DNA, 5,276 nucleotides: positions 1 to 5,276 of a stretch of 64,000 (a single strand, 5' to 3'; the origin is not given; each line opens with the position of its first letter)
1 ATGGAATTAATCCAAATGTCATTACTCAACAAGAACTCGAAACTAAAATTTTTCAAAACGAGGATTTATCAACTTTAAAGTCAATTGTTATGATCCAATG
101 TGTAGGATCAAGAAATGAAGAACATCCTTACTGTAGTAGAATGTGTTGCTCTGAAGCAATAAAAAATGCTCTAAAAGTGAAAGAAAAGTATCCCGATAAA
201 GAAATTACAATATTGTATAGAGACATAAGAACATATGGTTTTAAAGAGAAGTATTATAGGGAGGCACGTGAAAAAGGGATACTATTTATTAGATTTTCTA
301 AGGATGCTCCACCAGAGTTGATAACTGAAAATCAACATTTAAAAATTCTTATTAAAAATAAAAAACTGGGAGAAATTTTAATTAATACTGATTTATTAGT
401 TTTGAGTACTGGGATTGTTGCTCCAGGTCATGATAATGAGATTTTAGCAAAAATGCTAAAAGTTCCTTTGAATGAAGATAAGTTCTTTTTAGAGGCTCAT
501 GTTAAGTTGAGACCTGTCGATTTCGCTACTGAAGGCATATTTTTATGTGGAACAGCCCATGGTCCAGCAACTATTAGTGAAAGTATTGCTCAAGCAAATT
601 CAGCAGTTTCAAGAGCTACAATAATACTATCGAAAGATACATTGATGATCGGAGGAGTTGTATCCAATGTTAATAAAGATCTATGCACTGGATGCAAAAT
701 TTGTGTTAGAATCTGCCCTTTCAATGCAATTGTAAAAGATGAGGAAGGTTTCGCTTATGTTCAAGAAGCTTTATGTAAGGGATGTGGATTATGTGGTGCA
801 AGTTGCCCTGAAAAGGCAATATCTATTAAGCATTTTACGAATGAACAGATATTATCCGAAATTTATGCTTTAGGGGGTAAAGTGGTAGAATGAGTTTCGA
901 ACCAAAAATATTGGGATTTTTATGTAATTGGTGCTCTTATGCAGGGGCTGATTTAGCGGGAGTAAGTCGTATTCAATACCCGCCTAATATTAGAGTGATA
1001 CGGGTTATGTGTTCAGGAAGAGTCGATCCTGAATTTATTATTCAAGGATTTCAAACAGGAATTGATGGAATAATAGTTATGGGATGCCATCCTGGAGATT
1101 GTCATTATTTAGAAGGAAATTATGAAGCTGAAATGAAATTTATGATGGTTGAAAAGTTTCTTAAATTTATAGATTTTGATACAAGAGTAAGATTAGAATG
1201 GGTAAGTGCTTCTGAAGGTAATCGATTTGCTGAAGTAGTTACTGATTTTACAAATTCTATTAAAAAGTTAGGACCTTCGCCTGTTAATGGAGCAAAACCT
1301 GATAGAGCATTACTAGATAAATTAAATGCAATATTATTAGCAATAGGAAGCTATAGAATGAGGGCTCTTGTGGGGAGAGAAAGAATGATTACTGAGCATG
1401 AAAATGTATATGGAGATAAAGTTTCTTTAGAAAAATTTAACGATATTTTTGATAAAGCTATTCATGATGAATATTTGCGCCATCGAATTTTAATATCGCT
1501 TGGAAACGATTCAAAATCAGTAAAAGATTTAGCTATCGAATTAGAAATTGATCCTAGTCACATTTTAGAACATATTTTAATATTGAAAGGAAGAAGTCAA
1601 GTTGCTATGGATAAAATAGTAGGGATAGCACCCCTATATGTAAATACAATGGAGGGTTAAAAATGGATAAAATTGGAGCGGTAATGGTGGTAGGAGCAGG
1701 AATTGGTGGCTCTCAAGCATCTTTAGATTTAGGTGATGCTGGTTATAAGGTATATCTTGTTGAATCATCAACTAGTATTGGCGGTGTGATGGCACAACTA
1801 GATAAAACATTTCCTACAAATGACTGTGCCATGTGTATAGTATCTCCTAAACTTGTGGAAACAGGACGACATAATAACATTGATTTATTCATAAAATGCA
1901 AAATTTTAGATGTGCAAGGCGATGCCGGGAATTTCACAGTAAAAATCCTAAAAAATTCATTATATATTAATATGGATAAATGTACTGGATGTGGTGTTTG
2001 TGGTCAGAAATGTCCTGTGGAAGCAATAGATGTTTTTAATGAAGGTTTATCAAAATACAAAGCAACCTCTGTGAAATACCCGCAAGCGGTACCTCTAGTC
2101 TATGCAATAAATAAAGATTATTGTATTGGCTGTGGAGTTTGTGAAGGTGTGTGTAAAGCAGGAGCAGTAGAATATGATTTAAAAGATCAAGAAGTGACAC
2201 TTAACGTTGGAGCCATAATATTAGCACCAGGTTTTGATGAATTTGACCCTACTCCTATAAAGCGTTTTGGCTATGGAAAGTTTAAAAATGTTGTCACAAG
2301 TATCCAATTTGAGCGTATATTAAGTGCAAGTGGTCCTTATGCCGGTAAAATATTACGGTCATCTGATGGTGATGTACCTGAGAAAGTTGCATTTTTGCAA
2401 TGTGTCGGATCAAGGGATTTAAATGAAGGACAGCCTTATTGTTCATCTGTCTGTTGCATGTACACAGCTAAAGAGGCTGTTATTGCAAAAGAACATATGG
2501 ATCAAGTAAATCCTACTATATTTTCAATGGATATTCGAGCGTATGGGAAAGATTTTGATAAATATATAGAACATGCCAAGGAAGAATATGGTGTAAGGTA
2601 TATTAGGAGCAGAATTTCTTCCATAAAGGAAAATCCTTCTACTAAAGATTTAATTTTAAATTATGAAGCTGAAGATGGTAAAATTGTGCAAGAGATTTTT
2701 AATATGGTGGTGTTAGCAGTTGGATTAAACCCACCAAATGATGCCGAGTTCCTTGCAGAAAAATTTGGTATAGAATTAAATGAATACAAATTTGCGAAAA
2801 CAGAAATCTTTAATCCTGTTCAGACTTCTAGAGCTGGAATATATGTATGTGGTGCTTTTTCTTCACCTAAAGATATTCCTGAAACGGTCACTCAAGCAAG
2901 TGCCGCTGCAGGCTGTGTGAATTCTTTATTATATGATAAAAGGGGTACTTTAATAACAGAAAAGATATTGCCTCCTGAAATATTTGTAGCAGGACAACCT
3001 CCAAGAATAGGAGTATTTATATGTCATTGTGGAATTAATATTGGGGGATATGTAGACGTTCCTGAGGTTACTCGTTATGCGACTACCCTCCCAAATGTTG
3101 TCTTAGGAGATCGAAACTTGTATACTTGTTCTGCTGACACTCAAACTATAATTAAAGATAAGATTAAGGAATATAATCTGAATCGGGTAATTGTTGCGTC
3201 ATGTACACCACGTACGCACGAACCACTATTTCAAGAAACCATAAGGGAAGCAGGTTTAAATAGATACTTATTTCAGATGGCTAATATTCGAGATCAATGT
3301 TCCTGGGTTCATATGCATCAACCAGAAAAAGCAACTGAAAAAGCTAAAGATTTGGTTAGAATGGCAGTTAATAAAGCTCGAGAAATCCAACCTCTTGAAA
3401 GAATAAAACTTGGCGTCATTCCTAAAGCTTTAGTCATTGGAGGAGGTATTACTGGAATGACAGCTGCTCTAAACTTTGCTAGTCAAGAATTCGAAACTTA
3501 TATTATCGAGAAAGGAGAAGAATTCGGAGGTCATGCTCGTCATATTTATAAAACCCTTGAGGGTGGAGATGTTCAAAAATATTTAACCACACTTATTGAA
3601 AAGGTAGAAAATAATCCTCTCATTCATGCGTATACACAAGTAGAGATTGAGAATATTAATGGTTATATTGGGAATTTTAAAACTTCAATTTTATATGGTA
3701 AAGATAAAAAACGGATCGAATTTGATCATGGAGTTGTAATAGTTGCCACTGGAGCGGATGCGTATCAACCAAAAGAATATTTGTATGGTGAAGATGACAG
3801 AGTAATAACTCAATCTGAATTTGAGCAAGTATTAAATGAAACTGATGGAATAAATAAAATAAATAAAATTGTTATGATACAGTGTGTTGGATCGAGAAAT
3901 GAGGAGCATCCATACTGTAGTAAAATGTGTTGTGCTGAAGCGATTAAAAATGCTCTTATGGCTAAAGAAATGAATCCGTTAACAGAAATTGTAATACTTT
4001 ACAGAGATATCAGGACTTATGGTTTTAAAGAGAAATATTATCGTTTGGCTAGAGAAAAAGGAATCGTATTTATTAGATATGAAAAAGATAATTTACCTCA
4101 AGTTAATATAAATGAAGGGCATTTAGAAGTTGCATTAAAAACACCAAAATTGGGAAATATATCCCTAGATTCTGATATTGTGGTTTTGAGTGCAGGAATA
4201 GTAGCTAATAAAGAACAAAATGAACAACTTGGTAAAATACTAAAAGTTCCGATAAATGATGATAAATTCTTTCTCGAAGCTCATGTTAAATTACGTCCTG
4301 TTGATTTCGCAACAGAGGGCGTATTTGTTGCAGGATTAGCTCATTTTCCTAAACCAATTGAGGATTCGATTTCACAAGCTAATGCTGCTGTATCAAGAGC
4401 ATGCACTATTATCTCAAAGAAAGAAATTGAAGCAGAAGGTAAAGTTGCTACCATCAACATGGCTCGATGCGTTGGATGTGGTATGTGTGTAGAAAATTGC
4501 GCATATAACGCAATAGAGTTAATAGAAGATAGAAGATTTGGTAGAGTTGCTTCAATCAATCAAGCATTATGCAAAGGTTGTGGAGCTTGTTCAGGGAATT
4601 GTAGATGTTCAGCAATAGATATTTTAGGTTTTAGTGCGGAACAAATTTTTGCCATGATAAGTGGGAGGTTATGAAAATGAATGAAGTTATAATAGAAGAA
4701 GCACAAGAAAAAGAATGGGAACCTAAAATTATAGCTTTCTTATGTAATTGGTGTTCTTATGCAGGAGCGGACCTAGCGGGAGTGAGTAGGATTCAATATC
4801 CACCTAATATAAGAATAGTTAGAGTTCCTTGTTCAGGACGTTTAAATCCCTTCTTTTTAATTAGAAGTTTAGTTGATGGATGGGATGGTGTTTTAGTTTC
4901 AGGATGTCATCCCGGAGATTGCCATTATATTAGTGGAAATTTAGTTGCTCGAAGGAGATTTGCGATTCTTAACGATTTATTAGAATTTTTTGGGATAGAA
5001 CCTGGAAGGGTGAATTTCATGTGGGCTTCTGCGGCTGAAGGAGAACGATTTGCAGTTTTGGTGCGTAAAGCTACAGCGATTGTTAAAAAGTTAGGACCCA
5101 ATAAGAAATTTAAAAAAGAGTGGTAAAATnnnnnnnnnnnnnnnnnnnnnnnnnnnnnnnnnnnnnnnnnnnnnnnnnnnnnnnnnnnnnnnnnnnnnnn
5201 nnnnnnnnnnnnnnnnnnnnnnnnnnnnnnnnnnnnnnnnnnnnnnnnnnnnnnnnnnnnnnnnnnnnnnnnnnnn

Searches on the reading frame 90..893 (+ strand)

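Call 42: search_protein_families(library=pfam, proteins=[window:90-893:+], max_evalue=0.001)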
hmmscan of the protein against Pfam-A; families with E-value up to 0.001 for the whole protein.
window:90-893:+ (267 aa): 11 families
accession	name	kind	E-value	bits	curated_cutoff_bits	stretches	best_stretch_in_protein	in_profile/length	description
PF00037.32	Fer4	-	2.9e-13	49.4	21.1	2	194-214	3-23/24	4Fe-4S binding domain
PF14697.11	Fer4_21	-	1.2e-11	44.9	35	2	194-245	3-58/59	4Fe-4S dicluster domain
PF12837.12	Fer4_6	-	3.4e-11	43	25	1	193-214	3-24/24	4Fe-4S binding domain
PF12838.12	Fer4_7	-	1.4e-09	38.7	27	1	199-243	2-52/52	4Fe-4S dicluster domain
PF13484.11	Fer4_16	-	7e-09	36.8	30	0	199-217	2-20/66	4Fe-4S double cluster binding domain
PF13187.11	Fer4_9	-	4.6e-08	33.4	27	1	199-244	2-52/52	4Fe-4S dicluster domain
PF25160.1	LdpA_Fe-S-bd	-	3.8e-07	30.2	27.6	1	203-246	7-45/49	LdpA Fe-S cluster-binding domain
PF12797.12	Fer4_2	-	1.8e-06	27.9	24.5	0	194-211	5-22/22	4Fe-4S binding domain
PF13237.11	Fer4_10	-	1.9e-06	28.1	25.5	1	194-240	4-53/53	4Fe-4S dicluster domain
PF12800.12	Fer4_4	-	6.4e-05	23.4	24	0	197-211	2-16/17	4Fe-4S binding domain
PF13459.11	Fer4_15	-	0.00065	20.8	22.4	0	194-225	3-33/66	4Fe-4S single cluster domain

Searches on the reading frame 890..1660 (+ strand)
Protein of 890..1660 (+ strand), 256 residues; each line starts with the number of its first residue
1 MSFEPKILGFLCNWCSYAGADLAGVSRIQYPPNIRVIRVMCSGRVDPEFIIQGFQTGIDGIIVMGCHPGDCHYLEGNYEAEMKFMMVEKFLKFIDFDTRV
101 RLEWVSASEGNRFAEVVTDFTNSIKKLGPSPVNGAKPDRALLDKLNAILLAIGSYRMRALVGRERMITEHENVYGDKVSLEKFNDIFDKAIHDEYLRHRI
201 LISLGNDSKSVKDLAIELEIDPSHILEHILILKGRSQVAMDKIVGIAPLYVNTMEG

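Call 42: search_protein_families(library=pfam, proteins=[window:890-1660:+], max_evalue=0.001)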
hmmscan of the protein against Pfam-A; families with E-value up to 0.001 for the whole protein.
window:890-1660:+ (256 aa): 1 family
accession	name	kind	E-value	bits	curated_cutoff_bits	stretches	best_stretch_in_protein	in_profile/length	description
PF02662.21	FlpD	-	1.8e-52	176.9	22.3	1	7-128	1-123/123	Methyl-viologen-reducing hydrogenase, delta subunit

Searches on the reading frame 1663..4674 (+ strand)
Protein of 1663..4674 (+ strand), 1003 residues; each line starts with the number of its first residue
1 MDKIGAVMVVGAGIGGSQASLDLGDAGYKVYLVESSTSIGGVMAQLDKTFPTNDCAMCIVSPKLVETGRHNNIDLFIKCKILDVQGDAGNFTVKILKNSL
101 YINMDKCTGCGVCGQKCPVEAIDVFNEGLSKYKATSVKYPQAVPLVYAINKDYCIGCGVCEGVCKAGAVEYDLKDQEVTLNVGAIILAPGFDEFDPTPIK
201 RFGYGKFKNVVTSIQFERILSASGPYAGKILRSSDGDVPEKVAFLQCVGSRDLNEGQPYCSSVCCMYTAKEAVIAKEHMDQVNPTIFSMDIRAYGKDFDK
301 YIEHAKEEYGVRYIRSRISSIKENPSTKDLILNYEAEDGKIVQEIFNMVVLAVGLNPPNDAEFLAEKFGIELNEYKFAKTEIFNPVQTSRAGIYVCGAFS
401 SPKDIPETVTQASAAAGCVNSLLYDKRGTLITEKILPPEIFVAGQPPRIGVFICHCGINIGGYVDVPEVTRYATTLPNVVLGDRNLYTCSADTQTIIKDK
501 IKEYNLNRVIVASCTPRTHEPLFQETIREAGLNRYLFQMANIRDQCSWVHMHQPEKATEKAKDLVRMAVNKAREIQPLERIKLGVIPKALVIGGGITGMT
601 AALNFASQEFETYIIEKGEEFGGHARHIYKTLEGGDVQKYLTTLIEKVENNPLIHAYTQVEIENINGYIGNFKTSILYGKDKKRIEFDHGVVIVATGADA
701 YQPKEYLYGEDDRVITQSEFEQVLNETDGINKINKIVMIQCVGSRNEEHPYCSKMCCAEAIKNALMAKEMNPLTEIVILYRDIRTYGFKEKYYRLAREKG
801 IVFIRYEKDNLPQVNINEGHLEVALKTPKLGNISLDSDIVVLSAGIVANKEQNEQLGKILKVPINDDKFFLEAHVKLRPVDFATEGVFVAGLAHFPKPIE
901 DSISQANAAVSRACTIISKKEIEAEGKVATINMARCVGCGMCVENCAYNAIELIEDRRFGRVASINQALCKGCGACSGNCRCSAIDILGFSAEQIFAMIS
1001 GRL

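Call 42: search_protein_families(library=pfam, proteins=[window:1663-4674:+], max_evalue=0.001)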
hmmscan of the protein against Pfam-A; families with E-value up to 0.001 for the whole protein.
window:1663-4674:+ (1003 aa): 18 families
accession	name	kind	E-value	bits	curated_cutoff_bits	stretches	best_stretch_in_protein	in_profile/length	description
PF07992.20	Pyr_redox_2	-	1.1e-25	91.1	26.1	3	589-715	3-124/291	Pyridine nucleotide-disulphide oxidoreductase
PF00037.32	Fer4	-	1.7e-18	66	21.1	3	101-123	2-24/24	4Fe-4S binding domain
PF13450.12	NAD_binding_8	-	8.3e-13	48.9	21.9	1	591-652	1-59/68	NAD(P)-binding Rossmann-like domain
PF12837.12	Fer4_6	-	8.8e-13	48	25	1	928-951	1-24/24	4Fe-4S binding domain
PF12797.12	Fer4_2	-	5.9e-12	45.2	24.5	0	101-119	4-22/22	4Fe-4S binding domain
PF12838.12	Fer4_7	-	4.6e-11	43.4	27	2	106-168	1-52/52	4Fe-4S dicluster domain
PF12831.13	FAD_oxidored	-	2.9e-10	40.5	27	1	7-44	2-39/416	FAD dependent oxidoreductase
PF14697.11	Fer4_21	-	5.5e-09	36.5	35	2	929-983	1-55/59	4Fe-4S dicluster domain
PF01266.30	DAO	-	1.1e-08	35.4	27.9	1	589-625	2-38/353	FAD dependent oxidoreductase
PF00890.30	FAD_binding_2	-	1.6e-08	34.6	20.4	1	589-625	2-38/414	FAD binding domain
PF25160.1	LdpA_Fe-S-bd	-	8.9e-08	32.2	27.6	0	102-125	23-46/49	LdpA Fe-S cluster-binding domain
PF03486.20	HI0933_like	-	6.4e-06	26.2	50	0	588-622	2-36/244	HI0933-like protein Rossmann domain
PF13484.11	Fer4_16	-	9.9e-06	26.7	30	1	106-165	1-64/66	4Fe-4S double cluster binding domain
PF13187.11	Fer4_9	-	1.7e-05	25.2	27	2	106-168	1-51/52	4Fe-4S dicluster domain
PF13237.11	Fer4_10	-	2.3e-05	24.6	25.5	1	100-164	2-52/53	4Fe-4S dicluster domain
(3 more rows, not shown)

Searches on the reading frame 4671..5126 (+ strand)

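Call 42: search_protein_families(library=pfam, proteins=[window:4671-5126:+], max_evalue=0.001)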
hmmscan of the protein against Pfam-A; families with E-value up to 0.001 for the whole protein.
window:4671-5126:+ (151 aa): 1 family
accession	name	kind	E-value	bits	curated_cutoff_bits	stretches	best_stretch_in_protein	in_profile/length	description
PF02662.21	FlpD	-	1.7e-50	170.6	22.3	1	20-142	1-123/123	Methyl-viologen-reducing hydrogenase, delta subunit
